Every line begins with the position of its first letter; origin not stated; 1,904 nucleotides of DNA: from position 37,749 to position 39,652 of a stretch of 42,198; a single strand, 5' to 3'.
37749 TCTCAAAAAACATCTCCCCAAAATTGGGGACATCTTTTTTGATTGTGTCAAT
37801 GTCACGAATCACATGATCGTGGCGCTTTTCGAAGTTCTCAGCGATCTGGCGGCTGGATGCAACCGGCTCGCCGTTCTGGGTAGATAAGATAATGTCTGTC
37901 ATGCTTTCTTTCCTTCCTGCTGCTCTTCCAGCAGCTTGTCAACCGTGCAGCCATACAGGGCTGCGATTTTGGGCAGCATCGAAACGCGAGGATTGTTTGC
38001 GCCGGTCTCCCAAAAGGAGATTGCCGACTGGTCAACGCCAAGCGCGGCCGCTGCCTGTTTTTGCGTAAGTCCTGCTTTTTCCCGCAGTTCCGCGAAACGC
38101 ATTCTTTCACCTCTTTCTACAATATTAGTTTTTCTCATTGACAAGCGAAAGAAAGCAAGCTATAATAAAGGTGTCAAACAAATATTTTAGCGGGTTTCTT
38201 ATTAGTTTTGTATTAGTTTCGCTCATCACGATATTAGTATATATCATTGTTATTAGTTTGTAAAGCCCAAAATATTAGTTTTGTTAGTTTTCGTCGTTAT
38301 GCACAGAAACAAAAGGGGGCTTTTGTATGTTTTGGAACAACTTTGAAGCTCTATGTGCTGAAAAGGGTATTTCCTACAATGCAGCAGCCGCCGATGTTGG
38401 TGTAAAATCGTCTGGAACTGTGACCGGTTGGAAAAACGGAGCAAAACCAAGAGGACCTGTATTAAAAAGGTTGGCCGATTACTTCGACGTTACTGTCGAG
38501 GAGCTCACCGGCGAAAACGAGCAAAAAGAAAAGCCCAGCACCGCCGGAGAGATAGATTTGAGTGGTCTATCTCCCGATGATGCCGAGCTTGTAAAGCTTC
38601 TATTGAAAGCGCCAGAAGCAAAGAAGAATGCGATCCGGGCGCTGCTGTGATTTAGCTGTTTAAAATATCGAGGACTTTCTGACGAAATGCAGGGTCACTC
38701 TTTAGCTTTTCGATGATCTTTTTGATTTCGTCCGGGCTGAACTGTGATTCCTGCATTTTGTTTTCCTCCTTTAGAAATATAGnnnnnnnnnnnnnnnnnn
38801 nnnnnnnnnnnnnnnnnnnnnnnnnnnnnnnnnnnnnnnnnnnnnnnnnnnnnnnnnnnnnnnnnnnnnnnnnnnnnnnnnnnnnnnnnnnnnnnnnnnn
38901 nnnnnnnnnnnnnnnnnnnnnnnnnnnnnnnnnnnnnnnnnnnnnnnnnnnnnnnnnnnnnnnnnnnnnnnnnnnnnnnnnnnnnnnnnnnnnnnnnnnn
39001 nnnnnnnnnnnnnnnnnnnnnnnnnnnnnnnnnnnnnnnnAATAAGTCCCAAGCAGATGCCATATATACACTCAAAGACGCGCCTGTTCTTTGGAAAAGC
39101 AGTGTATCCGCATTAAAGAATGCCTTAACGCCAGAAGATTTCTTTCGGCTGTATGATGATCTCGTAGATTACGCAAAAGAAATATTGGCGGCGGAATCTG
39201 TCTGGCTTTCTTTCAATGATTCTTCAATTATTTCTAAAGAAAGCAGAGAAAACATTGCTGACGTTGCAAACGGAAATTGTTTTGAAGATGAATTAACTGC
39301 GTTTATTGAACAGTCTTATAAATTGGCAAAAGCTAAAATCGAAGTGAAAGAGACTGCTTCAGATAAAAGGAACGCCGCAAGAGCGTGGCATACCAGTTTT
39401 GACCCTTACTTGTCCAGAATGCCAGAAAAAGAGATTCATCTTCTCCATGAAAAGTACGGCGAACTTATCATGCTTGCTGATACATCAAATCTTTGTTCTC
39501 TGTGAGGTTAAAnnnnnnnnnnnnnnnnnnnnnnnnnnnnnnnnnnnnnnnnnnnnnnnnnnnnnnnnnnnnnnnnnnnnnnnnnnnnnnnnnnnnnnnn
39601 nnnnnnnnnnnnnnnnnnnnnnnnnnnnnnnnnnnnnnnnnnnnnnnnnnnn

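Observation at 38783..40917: An AT-rich two-gene moron (2-TM membrane protein plus DUF4041/T5orf172 protein) is a candidate split defence or superinfection-exclusion system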

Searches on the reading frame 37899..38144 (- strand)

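Call 3: search_protein_families(library=pfam, proteins=[window:37899-38144:-], max_evalue=0.01)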
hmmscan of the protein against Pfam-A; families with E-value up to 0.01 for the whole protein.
window:37899-38144:- (81 aa): 11 families
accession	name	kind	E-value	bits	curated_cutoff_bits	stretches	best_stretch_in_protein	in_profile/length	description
PF01381.28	HTH_3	-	3.5e-17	62.6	23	1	18-71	2-55/55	Helix-turn-helix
PF13560.12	HTH_31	-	9.5e-14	51.9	27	1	16-70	5-60/64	Helix-turn-helix domain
PF12844.13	HTH_19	-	1.7e-07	31.4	30.2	1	16-72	3-59/64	Helix-turn-helix domain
PF13744.12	HTH_37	-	1.1e-05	25.6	27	1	18-43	24-49/80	Helix-turn-helix domain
PF13384.12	HTH_23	-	1.8e-05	24.8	24.6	1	13-48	6-45/50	Homeodomain-like domain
PF05269.17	Phage_CII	-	5.5e-05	23.8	21.3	1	3-69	1-65/91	Bacteriophage CII protein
PF15731.11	MqsA_antitoxin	-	0.00058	20.4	30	1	15-57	72-114/131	Antitoxin component of bacterial toxin-antitoxin system, MqsA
PF13518.12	HTH_28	-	0.0011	19.4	25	0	24-46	11-33/52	Helix-turn-helix domain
PF22495.2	HTH_92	-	0.0025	17.5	27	1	19-53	2-36/45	RsaL-like HTH domain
PF20432.4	Xre-like-HTH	-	0.0074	17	25.8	0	18-42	16-40/63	Antitoxin Xre-like helix-turn-helix domain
PF13443.12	HTH_26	-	0.0076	16.9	22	0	19-73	4-59/63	Cro/C1-type HTH DNA-binding domain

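Call 5: search_protein_families(library=phrogs, proteins=[window:37899-38144:-], max_evalue=0.01)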
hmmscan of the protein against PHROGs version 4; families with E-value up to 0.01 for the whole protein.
window:37899-38144:- (81 aa): 37 families (the best 25 are shown)
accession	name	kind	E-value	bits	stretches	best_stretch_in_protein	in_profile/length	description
phrog_8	-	transcription regulation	2.3e-15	57.9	1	9-77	160-221/346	transcriptional regulator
phrog_4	-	transcription regulation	4.4e-14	53.3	1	3-77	130-197/400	transcriptional repressor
phrog_2328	-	transcription regulation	1.7e-13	51.5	1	14-76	17-79/128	transcriptional repressor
phrog_3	-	transcription regulation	1.5e-12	49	1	8-77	84-153/430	transcriptional repressor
phrog_7241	-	transcription regulation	2.3e-11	44.8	1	18-72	67-121/122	transcriptional regulator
phrog_1373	-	transcription regulation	3.1e-11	44.5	1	18-79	71-130/166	transcriptional regulator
phrog_4836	-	transcription regulation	1.6e-10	41.8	1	13-77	76-140/194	CII-like regulator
phrog_5823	-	transcription regulation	9.4e-10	39.2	1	11-76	7-71/404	transcriptional regulator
phrog_2967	-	transcription regulation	2.9e-09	37.8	1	4-76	4-74/225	transcriptional regulator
phrog_4739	-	unknown function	1.4e-08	35.5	1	16-78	71-133/167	-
phrog_6831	-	transcription regulation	5.4e-08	33.7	1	19-66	13-60/68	transcriptional regulator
phrog_2339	-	DNA, RNA and nucleotide metabolism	6.8e-08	33.4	1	15-69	28-83/98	HTH DNA binding protein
phrog_2439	-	transcription regulation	7e-08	32.7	1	16-76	11-71/367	transcriptional regulator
phrog_2104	-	unknown function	3.3e-07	31.4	1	11-61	38-88/103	-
phrog_7950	-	transcription regulation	5.4e-06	27.4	1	17-53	12-48/68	transcriptional repressor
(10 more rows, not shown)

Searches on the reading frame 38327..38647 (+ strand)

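Call 3: search_protein_families(library=pfam, proteins=[window:38327-38647:+], max_evalue=0.01)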
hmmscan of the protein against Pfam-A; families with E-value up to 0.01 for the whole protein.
window:38327-38647:+ (107 aa): 3 families
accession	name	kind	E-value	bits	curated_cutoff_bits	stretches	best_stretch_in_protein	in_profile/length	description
PF01381.28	HTH_3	-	6.7e-07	29.7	23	1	9-60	4-55/55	Helix-turn-helix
PF13443.12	HTH_26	-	5.3e-06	27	22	1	7-60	3-57/63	Cro/C1-type HTH DNA-binding domain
PF13560.12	HTH_31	-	0.00021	22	27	1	8-60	8-61/64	Helix-turn-helix domain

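Call 5: search_protein_families(library=phrogs, proteins=[window:38327-38647:+], max_evalue=0.01)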
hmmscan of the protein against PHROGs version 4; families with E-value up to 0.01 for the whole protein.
window:38327-38647:+ (107 aa): 7 families
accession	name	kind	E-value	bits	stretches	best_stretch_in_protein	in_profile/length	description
phrog_8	-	transcription regulation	2.9e-11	44.4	1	1-83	76-150/346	transcriptional regulator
phrog_4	-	transcription regulation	2.9e-08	34.1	1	4-80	139-205/400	transcriptional repressor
phrog_3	-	transcription regulation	1.1e-06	29.8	1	1-72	88-157/430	transcriptional repressor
phrog_2967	-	transcription regulation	1.8e-05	25.4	1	5-73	14-78/225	transcriptional regulator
phrog_5823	-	transcription regulation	0.0012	19.1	1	12-78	17-84/404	transcriptional regulator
phrog_35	-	transcription regulation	0.0028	18.8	1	12-60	84-133/181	transcriptional repressor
phrog_4779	-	transcription regulation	0.0065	18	0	4-55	5-58/98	transcriptional regulator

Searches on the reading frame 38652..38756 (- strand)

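Call 3: search_protein_families(library=pfam, proteins=[window:38652-38756:-], max_evalue=0.01)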
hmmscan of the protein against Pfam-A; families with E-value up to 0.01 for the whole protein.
window:38652-38756:- (34 aa): 1 family
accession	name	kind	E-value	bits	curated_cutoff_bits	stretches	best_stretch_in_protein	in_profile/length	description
PF21518.3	Sas-5-like_implico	-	0.00023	21.2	27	1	7-32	16-41/44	Spindle assembly abnormal protein 5, implico domain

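Call 5: search_protein_families(library=phrogs, proteins=[window:38652-38756:-], max_evalue=0.01)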
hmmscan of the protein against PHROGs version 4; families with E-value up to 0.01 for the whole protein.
window:38652-38756:- (34 aa): 0 families

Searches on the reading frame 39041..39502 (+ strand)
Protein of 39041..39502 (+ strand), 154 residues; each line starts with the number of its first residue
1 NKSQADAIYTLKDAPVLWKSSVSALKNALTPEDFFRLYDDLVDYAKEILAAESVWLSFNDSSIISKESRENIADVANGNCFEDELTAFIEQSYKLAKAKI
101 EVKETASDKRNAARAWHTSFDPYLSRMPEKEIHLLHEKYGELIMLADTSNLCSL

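Call 38: search_protein_representatives(protein=window:39041-39502:+)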
Query: 154 residues. Proteins with E-value up to 0.001 (for the whole library): 8; up to 1e-10: 2; up to 1e-30: 1. The best 8 are listed.
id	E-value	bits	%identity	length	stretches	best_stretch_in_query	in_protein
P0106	1.8e-53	196.9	62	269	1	4-154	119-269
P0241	9.8e-12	61.6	35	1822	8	40-105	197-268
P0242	3.5e-10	56.6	30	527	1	11-147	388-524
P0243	3.1e-08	50.3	30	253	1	21-145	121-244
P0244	2.4e-06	44.1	29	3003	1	13-71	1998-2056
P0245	3.1e-05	40.5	49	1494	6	10-59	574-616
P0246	1.7e-04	38.1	36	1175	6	120-142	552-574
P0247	2.9e-04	37.4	30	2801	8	55-92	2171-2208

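Call 40: find_encoding_contigs(protein=P0243, flank=5000, max_places=4)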
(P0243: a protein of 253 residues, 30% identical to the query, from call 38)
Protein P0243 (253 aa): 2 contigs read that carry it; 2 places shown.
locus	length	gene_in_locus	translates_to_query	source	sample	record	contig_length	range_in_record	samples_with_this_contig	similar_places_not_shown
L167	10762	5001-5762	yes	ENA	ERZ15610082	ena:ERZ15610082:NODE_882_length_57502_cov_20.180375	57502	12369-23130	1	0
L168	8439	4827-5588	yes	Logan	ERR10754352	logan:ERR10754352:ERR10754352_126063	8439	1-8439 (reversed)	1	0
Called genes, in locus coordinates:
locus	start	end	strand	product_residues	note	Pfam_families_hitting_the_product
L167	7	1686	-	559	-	-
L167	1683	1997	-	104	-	PF12957:DUF3846 (weak)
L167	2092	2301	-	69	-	-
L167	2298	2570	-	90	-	-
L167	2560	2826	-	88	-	-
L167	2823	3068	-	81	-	PF13443:HTH_26 (weak)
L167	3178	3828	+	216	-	-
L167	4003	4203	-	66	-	PF12844:HTH_19, PF13560:HTH_31, PF01381:HTH_3, PF20432:Xre-like-HTH (faint)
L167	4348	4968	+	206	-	PF01381:HTH_3, PF12844:HTH_19 (faint), PF13560:HTH_31, PF00717:Peptidase_S24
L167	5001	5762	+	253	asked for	-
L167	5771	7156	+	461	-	PF13250:SNIPE, PF10544:T5orf172, PF13455:MUG113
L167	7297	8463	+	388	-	PF00589:Phage_integrase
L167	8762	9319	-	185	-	PF01613:Flavin_Reduct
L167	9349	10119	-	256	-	PF00899:ThiF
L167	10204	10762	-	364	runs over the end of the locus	PF03054:tRNA_Me_trans, PF20259:tRNA_Me_trans_M, PF20258:tRNA_Me_trans_C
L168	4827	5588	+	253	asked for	-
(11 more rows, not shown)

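Call 41: find_encoding_contigs(protein=P0242, flank=5000, max_places=4)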
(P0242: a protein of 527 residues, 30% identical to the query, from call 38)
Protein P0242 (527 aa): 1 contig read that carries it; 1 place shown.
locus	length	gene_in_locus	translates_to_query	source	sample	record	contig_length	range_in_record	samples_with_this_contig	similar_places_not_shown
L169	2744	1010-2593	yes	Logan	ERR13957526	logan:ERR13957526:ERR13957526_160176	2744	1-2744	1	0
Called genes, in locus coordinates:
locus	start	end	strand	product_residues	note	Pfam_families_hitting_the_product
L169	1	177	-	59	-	?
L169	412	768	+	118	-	PF01381:HTH_3 (weak), PF07022:Phage_CI_repr (weak)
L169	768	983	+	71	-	-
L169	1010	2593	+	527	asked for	PF14020:DUF4236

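Call 49: find_homologous_proteins(query=A3, max_evalue=0.01)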
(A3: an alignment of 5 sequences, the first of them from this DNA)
Query A3 (5 sequences) (149 aa, profile of the alignment): 102 proteins with E <= 0.01 among 956 candidates.
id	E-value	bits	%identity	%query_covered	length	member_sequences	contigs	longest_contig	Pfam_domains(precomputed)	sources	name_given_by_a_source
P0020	4.6e-69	249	95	100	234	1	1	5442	-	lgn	-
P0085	1.1e-68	248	95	100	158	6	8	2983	-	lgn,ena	-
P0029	3.8e-68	246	95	100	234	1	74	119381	-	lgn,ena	-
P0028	3.8e-68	246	95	100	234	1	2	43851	-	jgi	-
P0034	3.9e-68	246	91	100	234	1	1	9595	-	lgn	-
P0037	3.9e-68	246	91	100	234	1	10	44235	-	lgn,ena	-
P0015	4.0e-68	246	95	100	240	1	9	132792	-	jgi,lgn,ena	jgi:hypothetical protein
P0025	4.2e-68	246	91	100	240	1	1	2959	-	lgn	-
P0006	4.5e-68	246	100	100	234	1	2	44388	-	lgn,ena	-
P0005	4.5e-68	246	100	100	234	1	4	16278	-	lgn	-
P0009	4.6e-68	246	100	100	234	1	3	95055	-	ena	-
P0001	4.9e-68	246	100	100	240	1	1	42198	-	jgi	jgi:hypothetical protein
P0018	7.3e-68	245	98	100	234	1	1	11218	-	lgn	-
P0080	7.5e-68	245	87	100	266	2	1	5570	-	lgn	-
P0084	1.1e-67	245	99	100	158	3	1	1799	-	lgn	-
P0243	7.2e-58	213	31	85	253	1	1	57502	-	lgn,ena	-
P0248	1.3e-44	170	68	100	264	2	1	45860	-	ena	-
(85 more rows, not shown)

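Call 87: search_protein_families(library=pfam, proteins=[L167:5001-5759:+, P0242], max_evalue=0.01)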
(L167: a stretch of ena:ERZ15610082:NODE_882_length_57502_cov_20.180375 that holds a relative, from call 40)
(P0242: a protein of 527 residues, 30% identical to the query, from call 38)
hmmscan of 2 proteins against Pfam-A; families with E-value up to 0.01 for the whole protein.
L167:5001-5759:+ (253 aa): 1 family
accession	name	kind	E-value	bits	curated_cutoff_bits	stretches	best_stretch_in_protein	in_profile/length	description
PF16118.10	DUF4834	-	0.0054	18.1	27.8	0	41-120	4-87/99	Domain of unknown function (DUF4834)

P0242 (527 aa): 1 family
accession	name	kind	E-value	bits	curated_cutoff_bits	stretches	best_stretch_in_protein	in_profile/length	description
PF14020.11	DUF4236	-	3.4e-20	72.7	27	1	3-57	1-55/55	Protein of unknown function (DUF4236)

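Call 90: find_related_loci(query=P0243, collection=viral_contigs, flank=3000)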
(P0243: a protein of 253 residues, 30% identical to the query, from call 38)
Query P0243 (253 aa) in viral_contigs; peptide patterns used: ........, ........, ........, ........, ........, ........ (x = any residue, [..] = any of these).
2 stretches matched a pattern, but none encodes a relative of the query by tblastn (E <= 1e-3).
